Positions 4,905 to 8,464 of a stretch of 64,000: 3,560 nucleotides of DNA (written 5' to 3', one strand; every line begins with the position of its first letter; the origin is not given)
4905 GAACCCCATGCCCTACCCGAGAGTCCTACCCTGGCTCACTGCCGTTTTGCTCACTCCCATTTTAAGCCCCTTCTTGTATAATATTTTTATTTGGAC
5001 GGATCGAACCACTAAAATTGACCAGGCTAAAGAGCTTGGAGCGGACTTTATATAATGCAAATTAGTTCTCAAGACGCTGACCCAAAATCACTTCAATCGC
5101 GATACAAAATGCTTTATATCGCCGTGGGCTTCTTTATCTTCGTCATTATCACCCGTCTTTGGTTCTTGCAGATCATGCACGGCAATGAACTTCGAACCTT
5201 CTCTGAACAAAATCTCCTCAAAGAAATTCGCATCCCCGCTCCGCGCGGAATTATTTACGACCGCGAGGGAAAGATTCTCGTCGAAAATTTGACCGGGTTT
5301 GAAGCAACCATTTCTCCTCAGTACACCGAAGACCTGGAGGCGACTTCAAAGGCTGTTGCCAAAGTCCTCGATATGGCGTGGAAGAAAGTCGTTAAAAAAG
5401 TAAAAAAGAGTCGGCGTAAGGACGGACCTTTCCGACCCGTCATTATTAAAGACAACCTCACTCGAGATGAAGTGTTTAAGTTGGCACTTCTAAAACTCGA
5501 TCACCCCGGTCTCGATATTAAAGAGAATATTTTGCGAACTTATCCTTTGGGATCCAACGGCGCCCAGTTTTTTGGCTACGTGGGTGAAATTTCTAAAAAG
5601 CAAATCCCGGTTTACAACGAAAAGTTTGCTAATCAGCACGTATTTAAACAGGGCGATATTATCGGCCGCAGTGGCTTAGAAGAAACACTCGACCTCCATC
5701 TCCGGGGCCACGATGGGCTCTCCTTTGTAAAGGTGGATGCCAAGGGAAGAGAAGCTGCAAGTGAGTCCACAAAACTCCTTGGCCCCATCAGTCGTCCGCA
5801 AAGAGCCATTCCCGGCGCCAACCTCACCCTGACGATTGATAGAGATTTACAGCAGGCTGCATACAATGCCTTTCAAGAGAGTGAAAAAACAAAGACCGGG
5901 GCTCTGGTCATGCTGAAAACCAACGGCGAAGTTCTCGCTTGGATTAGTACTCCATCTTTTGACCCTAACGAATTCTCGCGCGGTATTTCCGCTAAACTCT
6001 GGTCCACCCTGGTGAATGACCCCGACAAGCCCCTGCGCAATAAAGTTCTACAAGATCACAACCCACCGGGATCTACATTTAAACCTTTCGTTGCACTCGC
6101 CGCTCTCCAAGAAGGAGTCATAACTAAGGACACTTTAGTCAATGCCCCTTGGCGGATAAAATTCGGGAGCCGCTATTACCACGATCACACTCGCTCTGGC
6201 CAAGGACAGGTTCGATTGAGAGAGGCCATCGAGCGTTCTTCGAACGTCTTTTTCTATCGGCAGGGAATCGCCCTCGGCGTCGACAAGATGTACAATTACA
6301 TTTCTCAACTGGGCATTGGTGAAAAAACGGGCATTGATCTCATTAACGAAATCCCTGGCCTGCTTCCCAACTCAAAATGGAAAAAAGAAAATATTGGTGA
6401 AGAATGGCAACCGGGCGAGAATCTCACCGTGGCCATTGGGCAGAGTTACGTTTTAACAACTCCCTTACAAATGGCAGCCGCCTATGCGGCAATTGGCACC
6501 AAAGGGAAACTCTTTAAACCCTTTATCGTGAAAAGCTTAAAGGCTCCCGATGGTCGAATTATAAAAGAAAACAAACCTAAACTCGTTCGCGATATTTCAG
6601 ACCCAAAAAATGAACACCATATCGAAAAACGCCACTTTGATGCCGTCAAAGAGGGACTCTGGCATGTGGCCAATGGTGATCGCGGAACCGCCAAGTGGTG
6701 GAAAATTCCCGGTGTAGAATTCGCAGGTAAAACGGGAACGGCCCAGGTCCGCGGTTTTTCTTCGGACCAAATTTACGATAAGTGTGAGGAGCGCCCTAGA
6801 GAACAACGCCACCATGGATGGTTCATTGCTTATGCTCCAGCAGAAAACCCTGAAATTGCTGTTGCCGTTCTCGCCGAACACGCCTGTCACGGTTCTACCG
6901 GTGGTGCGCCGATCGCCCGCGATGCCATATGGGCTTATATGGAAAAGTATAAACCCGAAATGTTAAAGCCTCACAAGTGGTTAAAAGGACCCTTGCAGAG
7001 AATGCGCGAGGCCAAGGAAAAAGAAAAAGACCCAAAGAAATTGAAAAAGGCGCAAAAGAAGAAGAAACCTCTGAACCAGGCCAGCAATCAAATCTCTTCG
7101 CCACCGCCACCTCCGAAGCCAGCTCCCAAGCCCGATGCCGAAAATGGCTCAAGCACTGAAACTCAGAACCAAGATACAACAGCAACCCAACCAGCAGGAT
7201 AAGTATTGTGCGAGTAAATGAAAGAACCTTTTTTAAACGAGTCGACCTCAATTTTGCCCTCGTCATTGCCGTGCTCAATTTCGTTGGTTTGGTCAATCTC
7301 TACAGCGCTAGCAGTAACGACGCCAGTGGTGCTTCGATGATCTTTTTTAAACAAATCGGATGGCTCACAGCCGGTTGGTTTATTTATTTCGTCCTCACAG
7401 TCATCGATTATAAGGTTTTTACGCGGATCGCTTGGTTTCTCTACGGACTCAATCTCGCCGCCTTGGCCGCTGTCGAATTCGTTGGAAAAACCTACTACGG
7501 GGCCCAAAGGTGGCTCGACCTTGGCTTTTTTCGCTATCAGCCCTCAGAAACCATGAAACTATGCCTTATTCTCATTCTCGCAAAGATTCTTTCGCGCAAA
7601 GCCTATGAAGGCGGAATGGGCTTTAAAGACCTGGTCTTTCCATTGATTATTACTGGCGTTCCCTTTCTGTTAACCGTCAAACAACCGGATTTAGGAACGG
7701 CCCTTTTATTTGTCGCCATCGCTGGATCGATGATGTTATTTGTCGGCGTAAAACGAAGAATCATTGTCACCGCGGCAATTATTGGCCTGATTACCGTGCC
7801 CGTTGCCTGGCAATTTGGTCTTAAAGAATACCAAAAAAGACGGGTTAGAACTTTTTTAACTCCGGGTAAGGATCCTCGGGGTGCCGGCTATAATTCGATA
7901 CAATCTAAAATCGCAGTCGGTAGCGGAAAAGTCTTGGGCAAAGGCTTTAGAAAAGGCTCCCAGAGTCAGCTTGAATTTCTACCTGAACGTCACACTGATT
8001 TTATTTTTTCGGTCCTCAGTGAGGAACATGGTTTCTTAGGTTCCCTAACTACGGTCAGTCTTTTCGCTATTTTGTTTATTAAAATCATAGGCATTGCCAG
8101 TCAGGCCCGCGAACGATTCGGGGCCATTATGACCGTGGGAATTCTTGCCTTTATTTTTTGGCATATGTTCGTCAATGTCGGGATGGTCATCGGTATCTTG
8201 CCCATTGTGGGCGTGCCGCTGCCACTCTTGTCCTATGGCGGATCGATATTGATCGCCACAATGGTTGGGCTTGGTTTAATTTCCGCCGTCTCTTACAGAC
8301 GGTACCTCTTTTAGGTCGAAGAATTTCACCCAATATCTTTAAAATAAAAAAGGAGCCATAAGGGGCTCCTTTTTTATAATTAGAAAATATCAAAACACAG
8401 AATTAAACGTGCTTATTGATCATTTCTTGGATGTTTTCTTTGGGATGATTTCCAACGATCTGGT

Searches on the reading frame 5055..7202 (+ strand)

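Call 66: search_protein_families(library=pfam, proteins=[window:5055-7202:+], max_evalue=0.00001)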
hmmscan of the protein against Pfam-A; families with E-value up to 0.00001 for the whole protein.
window:5055-7202:+ (715 aa): 2 families
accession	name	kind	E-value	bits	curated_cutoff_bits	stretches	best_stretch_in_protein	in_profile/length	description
PF00905.27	Transpeptidase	-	2.7e-67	227.5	22.1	1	282-623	2-296/299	Penicillin binding protein transpeptidase domain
PF03717.20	PBP_dimer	-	1.8e-40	139.7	24.4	1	60-234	2-176/180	Penicillin-binding Protein dimerisation domain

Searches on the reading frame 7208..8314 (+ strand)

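Call 66: search_protein_families(library=pfam, proteins=[window:7208-8314:+], max_evalue=0.00001)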
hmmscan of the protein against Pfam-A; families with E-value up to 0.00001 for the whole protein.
window:7208-8314:+ (368 aa): 1 family
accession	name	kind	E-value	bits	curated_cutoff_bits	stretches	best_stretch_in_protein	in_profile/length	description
PF01098.24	FTSW_RODA_SPOVE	-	4e-97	325.8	26.4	1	17-365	5-354/356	Cell cycle protein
